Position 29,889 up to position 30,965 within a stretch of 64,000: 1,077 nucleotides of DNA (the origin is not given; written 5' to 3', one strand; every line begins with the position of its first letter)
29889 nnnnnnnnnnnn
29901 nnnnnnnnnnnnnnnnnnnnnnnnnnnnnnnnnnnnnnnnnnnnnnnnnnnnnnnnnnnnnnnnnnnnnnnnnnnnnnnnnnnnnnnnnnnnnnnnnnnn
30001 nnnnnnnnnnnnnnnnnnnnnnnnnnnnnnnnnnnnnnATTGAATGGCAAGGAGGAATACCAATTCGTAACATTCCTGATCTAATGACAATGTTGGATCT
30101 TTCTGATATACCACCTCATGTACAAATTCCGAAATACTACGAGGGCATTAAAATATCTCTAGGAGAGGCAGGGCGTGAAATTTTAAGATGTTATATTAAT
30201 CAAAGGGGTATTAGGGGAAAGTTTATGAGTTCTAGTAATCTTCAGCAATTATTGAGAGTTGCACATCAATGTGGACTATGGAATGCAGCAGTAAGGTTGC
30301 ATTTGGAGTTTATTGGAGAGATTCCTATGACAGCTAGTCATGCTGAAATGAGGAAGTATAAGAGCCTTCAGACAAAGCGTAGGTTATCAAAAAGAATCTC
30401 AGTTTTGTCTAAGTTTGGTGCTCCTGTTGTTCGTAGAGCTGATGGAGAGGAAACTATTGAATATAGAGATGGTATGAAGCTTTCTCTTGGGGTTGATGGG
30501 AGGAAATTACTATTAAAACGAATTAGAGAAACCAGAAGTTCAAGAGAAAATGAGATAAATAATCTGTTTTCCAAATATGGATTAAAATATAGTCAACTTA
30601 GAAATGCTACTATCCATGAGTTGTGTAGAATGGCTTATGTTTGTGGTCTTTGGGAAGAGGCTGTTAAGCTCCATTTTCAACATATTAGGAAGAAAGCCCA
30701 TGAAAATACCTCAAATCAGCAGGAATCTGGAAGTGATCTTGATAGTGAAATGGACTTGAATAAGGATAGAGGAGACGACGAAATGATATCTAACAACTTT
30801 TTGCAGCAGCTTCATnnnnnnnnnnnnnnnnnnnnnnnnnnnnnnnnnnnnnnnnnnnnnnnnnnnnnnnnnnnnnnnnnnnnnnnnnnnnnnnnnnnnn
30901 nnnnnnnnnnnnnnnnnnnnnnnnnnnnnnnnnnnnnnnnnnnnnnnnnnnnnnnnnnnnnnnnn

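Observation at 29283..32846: Internal duplication of an unrecognised about 70-aa helical module in a low-complexity nuclear-looking protein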

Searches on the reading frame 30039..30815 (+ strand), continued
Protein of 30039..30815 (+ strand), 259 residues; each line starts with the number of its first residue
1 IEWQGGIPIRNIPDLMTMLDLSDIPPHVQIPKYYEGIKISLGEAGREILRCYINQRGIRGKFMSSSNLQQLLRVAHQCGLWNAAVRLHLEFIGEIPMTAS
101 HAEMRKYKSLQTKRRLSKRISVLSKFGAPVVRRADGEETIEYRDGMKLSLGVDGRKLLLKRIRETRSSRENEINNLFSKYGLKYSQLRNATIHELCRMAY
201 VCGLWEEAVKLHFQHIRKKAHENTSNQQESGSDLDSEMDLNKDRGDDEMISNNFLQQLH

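Call 34: search_solved_structures(query=A1, max_evalue=10, show_alignments=2)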
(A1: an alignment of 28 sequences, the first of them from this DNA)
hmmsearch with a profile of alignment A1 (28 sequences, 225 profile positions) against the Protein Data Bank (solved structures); distinct sequences matched with E-value up to 10: 2.
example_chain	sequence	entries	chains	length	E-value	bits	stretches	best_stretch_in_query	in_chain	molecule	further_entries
4yy2_A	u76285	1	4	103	0.25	13.9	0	133-164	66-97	dTor_3x33L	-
4yy5_A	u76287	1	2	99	0.65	12.6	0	132-164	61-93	dTor_3x33L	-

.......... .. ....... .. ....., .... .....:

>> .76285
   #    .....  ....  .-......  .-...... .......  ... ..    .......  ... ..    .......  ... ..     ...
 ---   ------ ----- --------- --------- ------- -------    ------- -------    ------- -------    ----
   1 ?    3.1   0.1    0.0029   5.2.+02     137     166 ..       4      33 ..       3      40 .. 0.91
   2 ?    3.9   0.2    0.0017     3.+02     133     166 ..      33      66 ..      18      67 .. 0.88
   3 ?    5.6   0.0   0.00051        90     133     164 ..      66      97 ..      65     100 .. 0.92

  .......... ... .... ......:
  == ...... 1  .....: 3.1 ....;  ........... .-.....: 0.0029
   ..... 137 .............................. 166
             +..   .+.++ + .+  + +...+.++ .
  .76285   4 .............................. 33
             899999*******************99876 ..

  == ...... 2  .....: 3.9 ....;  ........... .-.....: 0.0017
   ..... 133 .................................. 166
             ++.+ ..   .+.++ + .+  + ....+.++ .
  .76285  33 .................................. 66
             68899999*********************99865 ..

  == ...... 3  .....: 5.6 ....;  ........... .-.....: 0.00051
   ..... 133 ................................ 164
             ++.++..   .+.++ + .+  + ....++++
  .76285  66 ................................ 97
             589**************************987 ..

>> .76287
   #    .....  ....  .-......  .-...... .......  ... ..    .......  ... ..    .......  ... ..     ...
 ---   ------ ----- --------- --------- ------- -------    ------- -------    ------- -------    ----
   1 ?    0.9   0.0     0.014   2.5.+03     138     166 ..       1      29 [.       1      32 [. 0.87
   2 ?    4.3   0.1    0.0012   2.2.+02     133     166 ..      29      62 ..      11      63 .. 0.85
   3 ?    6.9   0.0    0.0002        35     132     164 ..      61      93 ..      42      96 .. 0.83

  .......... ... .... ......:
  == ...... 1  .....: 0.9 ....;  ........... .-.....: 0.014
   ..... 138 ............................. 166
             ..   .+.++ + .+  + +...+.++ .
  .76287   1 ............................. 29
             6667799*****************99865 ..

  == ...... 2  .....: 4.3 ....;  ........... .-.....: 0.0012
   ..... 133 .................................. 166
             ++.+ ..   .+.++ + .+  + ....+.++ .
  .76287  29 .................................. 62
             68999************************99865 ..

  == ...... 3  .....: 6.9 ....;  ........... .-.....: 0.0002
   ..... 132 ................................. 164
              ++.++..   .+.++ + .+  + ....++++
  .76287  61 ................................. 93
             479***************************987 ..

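Call 41: find_homologous_proteins(query=A1, max_evalue=0.001)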
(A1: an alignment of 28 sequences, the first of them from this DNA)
Query A1 (28 sequences) (241 aa, profile of the alignment): 6 proteins with E <= 0.001 among 8000 candidates.
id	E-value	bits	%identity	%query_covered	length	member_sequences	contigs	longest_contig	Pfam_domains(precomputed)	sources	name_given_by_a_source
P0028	3.5e-55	205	30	76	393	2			-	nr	nr:TPA: hypothetical protein BN1204_024540 [Neospora caninum Liverpool]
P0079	5.0e-55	204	27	85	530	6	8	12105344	-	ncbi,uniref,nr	ncbi:hypothetical protein TGDOM2_263390 [Toxoplasma gondii GAB2-2007-GAL-DOM2]|uniref:Uncharacterize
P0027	1.1e-50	190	35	72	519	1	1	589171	-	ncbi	ncbi:hypothetical protein Efla_000283 [Eimeria flavescens]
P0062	5.3e-42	162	28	73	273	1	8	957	-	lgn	-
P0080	1.3e-19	89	51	27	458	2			-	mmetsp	mmetsp:Transcript_19791/g.56826 ORF Transcript_19791/g.56826 Transcript_19791/m.56826 type:complete 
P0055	5.8e-10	57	61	16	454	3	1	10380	-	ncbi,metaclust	ncbi:unnamed protein product, partial [Vitrella brassicaformis CCMP3155]|metaclust:status=active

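Call 43: fold_search(model_id=the predicted structure, library=pdb)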
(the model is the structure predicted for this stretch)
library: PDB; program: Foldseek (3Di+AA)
matches with E <= 10: 26; with E <= 0.001: 0
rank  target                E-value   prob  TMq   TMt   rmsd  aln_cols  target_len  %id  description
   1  7kdf_A                3.8e+00  0.03  0.14  0.13  21.2       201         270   11  Structure of Stu2 Bound to dwarf Ndc80c (released 2020-11-11)
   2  7edx_A                3.8e+00  0.02  0.13  0.07  19.4       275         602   11  p53-bound TFIID-based core PIC on HDM2 promoter (released 2021-05-05)
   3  8qau_A                4.5e+00  0.02  0.11  0.11  22.0       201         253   13  Outer kinetochore Ndc80-Dam1 alpha/beta-tubulin complex (released 2024-04-03)
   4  9u9g_B                5.0e+00  0.30  0.20  0.51   4.0        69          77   20  Crystal structure of antitoxin HipB from Pseudomonas fluorescens 2P24 (released 2026-04-01)
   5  3f51_F                5.0e+00  0.23  0.20  0.43   6.4        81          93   11  Crystal Structure of the clp gene regulator ClgR from Corynebacterium glutamicum (released 2008-11-18)
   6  8v10_A                5.2e+00  0.02  0.15  0.14  22.2       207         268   12  Structure of a Saccharomyces cerevisiae Mps1 peptide bound to dwarf Ndc80 Complex (released 2024-05-15)
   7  5woq_B                5.8e+00  0.21  0.20  0.48   5.2        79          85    9  Crystal structure of an XRE family protein transcriptional regulator from Mycobacterium smegmatis (released 2017-08-16)
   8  8g0q_A                7.2e+00  0.02  0.13  0.12  22.8       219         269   11  Crystal structure of the yeast Ndc80:Nuf2 head region with a bound Dam1 segment (released 2023-03-29)
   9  4afl_E                7.6e+00  0.05  0.15  0.25  11.9        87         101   15  The crystal structure of the ING4 dimerization domain reveals the functional organization of the ING family of chromat (released 2012-02-22)
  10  9tvu_c                7.6e+00  0.01  0.12  0.06  31.2       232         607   14  Structure of the Chlamydomonas reinhardtii chlororibosome (released 2026-02-18)
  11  5whx_B                8.0e+00  0.03  0.11  0.11   9.9        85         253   12  PREPHENATE DEHYDROGENASE FROM SOYBEAN (released 2017-08-02)
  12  5sv1_C                8.0e+00  0.02  0.15  0.16  13.8       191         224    8  Structure of the ExbB/ExbD complex from E. coli at pH 4.5 (released 2016-09-28)
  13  6cm4                  8.0e+00  0.02  0.19  0.13  19.0       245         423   12  Structure of the D2 Dopamine Receptor Bound to the Atypical Antipsychotic Drug Risperidone (released 2018-03-14)
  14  7wuq_R                8.4e+00  0.01  0.15  0.14  20.2       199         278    8  Tethered peptide activation mechanism of adhesion GPCRs ADGRG2 and ADGRG4 (released 2022-04-27)
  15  5t95_B                8.9e+00  0.03  0.11  0.10  10.4        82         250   13  Prephenate Dehydrogenase M219T, N222D mutant from Soybean (released 2017-06-28)
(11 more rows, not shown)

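Call 46: find_encoding_contigs(protein=P0051, flank=10000, max_places=2)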
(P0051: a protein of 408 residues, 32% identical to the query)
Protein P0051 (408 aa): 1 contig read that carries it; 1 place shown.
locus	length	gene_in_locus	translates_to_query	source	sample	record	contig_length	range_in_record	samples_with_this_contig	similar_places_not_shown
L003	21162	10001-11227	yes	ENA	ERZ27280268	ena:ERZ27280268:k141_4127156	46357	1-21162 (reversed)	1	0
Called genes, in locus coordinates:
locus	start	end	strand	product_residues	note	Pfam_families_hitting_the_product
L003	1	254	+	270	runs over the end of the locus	-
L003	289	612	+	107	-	-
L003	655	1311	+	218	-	-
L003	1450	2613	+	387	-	-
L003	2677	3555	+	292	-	PF00076:RRM_1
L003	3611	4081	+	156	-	PF00013:KH_1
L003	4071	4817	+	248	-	-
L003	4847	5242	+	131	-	-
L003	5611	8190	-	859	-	PF21771:CFAP58_CC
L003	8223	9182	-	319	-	PF00226:DnaJ, PF22968:RNF34L-like_3rd, PF00025:Arf, PF00071:Ras, PF08477:Roc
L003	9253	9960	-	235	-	-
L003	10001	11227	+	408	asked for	-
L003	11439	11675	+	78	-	-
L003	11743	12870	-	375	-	PF00022:Actin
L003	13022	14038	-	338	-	-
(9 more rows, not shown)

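Call 48: find_encoding_contigs(protein=P0001, flank=1000, max_places=1)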
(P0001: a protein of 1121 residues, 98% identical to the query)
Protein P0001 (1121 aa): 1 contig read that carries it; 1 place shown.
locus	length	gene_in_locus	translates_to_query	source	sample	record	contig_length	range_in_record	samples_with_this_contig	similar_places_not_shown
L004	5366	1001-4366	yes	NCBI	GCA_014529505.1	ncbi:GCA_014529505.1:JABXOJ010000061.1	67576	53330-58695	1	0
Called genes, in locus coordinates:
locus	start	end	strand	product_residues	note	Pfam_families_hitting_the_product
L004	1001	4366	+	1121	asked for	-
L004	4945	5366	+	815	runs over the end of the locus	-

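Call 51: search_protein_families(library=pfam, proteins=[P0003, P0004, P0006, P0008, P0011, P0013, P0014, P0032, P0037], max_evalue=0.01)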
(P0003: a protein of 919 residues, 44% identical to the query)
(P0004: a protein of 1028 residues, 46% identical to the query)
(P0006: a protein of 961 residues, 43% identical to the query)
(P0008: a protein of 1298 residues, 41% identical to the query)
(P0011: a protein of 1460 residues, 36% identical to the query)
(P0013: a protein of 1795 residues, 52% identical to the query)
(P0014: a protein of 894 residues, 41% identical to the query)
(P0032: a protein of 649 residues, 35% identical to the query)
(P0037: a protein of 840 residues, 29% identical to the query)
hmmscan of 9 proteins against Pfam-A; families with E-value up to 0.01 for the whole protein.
P0003 (919 aa): 0 families

P0004 (1028 aa): 0 families

P0006 (961 aa): 0 families

P0008 (1298 aa): 0 families

P0011 (1460 aa): 0 families

P0013 (1795 aa): 1 family
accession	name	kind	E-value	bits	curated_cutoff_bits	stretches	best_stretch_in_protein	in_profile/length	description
PF07534.22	TLD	-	4.4e-06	27.2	24.5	1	1403-1477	5-79/170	TLDc domain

P0014 (894 aa): 0 families

P0032 (649 aa): 0 families

P0037 (840 aa): 0 families

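Call 52: search_protein_families(library=pfam, proteins=[P0005, P0040, P0042, P0048, P0022, P0021, P0015, P0056, P0060, P0079], max_evalue=0.01)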
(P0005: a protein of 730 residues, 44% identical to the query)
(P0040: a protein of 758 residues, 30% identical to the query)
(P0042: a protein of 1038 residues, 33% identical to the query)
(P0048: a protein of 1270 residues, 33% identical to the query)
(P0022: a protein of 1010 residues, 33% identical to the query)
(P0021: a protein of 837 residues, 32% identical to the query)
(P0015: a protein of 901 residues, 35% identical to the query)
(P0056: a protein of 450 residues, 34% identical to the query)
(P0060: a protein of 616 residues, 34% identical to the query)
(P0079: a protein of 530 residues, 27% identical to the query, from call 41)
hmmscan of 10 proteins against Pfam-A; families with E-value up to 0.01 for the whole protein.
P0005 (730 aa): 0 families

P0040 (758 aa): 0 families

P0042 (1038 aa): 0 families

P0048 (1270 aa): 0 families

P0022 (1010 aa): 0 families

P0021 (837 aa): 0 families

P0015 (901 aa): 0 families

P0056 (450 aa): 0 families

P0060 (616 aa): 0 families

P0079 (530 aa): 0 families

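Call 62: fold_search(model_id=the predicted structure, library=viral)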
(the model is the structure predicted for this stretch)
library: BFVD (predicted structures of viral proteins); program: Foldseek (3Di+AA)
matches with E <= 10: 110; with E <= 0.001: 0
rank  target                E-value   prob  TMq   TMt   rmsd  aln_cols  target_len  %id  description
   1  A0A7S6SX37            1.1e+00  0.04  0.12  0.13  21.1       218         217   14  Uncharacterized protein [Bathycoccus sp. RCC716 virus 2]
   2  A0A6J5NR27            1.2e+00  0.06  0.15  0.15  21.6       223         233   15  Uncharacterized protein [uncultured Caudovirales phage]
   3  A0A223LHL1            1.4e+00  0.04  0.14  0.12  20.2       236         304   12  Uncharacterized protein [Erwinia phage vB_EamM_Joad]
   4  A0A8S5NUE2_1          1.5e+00  0.03  0.12  0.04  24.2       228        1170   13  Uncharacterized protein [CrAss-like virus sp. ctWDt29]
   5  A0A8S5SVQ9            1.6e+00  0.03  0.11  0.06  21.5       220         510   12  Uncharacterized protein [Siphoviridae sp. ctDOT22]
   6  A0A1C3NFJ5            1.9e+00  0.04  0.15  0.14  16.2       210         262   10  (no name in the UniProt tables at hand)
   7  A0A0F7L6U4            2.0e+00  0.72  0.20  0.52   2.8        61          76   15  HTH cro/C1-type domain-containing protein [uncultured marine virus]
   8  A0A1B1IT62            2.1e+00  0.04  0.14  0.16  20.7       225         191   12  (no name in the UniProt tables at hand)
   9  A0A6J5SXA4            2.3e+00  0.07  0.18  0.20  16.9       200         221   12  HTH_XRE domain containing protein [uncultured Caudovirales phage]
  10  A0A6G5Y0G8            2.3e+00  0.04  0.15  0.11  25.9       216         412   10  (no name in the UniProt tables at hand)
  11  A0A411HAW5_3          2.4e+00  0.06  0.14  0.04  15.6       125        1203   11  (no name in the UniProt tables at hand)
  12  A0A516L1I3            2.6e+00  0.21  0.18  0.39  15.7       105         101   13  (no name in the UniProt tables at hand)
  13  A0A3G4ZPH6            2.6e+00  0.03  0.17  0.10  26.9       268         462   12  Uncharacterized protein [Terrestrivirus sp.]
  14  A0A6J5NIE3            2.7e+00  0.02  0.14  0.10  26.6       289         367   11  Uncharacterized protein [uncultured Caudovirales phage]
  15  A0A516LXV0            2.9e+00  0.02  0.13  0.10  21.2       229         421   13  (no name in the UniProt tables at hand)
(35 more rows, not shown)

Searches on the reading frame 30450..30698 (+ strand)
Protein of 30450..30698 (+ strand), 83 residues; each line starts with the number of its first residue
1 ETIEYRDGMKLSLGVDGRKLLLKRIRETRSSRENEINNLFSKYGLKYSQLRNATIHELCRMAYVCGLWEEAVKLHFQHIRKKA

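Call 61: search_solved_structures(query=A2, max_evalue=10, show_alignments=3)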
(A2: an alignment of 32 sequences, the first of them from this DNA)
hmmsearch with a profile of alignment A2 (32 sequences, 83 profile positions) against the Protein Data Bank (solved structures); distinct sequences matched with E-value up to 10: 6.
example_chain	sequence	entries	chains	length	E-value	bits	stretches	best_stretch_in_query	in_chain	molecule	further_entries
7bpn_A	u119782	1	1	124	0.21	14.8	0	29-55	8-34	NF7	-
8v2d_J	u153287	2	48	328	0.26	14.5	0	50-74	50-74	O43_129 component A | O43_129_+4 component A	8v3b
7ciz_D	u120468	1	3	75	0.45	13.7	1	15-49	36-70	DnaJ homolog subfamily C member 9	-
7cj0_D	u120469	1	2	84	0.57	13.4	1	15-49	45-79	DnaJ homolog subfamily C member 9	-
4yy2_A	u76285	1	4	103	0.57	13.4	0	10-41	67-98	dTor_3x33L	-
1edo_A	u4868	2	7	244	0.69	13.1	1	8-46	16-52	BETA-KETO ACYL CARRIER PROTEIN REDUCTASE | KETOACYL REDUCTASE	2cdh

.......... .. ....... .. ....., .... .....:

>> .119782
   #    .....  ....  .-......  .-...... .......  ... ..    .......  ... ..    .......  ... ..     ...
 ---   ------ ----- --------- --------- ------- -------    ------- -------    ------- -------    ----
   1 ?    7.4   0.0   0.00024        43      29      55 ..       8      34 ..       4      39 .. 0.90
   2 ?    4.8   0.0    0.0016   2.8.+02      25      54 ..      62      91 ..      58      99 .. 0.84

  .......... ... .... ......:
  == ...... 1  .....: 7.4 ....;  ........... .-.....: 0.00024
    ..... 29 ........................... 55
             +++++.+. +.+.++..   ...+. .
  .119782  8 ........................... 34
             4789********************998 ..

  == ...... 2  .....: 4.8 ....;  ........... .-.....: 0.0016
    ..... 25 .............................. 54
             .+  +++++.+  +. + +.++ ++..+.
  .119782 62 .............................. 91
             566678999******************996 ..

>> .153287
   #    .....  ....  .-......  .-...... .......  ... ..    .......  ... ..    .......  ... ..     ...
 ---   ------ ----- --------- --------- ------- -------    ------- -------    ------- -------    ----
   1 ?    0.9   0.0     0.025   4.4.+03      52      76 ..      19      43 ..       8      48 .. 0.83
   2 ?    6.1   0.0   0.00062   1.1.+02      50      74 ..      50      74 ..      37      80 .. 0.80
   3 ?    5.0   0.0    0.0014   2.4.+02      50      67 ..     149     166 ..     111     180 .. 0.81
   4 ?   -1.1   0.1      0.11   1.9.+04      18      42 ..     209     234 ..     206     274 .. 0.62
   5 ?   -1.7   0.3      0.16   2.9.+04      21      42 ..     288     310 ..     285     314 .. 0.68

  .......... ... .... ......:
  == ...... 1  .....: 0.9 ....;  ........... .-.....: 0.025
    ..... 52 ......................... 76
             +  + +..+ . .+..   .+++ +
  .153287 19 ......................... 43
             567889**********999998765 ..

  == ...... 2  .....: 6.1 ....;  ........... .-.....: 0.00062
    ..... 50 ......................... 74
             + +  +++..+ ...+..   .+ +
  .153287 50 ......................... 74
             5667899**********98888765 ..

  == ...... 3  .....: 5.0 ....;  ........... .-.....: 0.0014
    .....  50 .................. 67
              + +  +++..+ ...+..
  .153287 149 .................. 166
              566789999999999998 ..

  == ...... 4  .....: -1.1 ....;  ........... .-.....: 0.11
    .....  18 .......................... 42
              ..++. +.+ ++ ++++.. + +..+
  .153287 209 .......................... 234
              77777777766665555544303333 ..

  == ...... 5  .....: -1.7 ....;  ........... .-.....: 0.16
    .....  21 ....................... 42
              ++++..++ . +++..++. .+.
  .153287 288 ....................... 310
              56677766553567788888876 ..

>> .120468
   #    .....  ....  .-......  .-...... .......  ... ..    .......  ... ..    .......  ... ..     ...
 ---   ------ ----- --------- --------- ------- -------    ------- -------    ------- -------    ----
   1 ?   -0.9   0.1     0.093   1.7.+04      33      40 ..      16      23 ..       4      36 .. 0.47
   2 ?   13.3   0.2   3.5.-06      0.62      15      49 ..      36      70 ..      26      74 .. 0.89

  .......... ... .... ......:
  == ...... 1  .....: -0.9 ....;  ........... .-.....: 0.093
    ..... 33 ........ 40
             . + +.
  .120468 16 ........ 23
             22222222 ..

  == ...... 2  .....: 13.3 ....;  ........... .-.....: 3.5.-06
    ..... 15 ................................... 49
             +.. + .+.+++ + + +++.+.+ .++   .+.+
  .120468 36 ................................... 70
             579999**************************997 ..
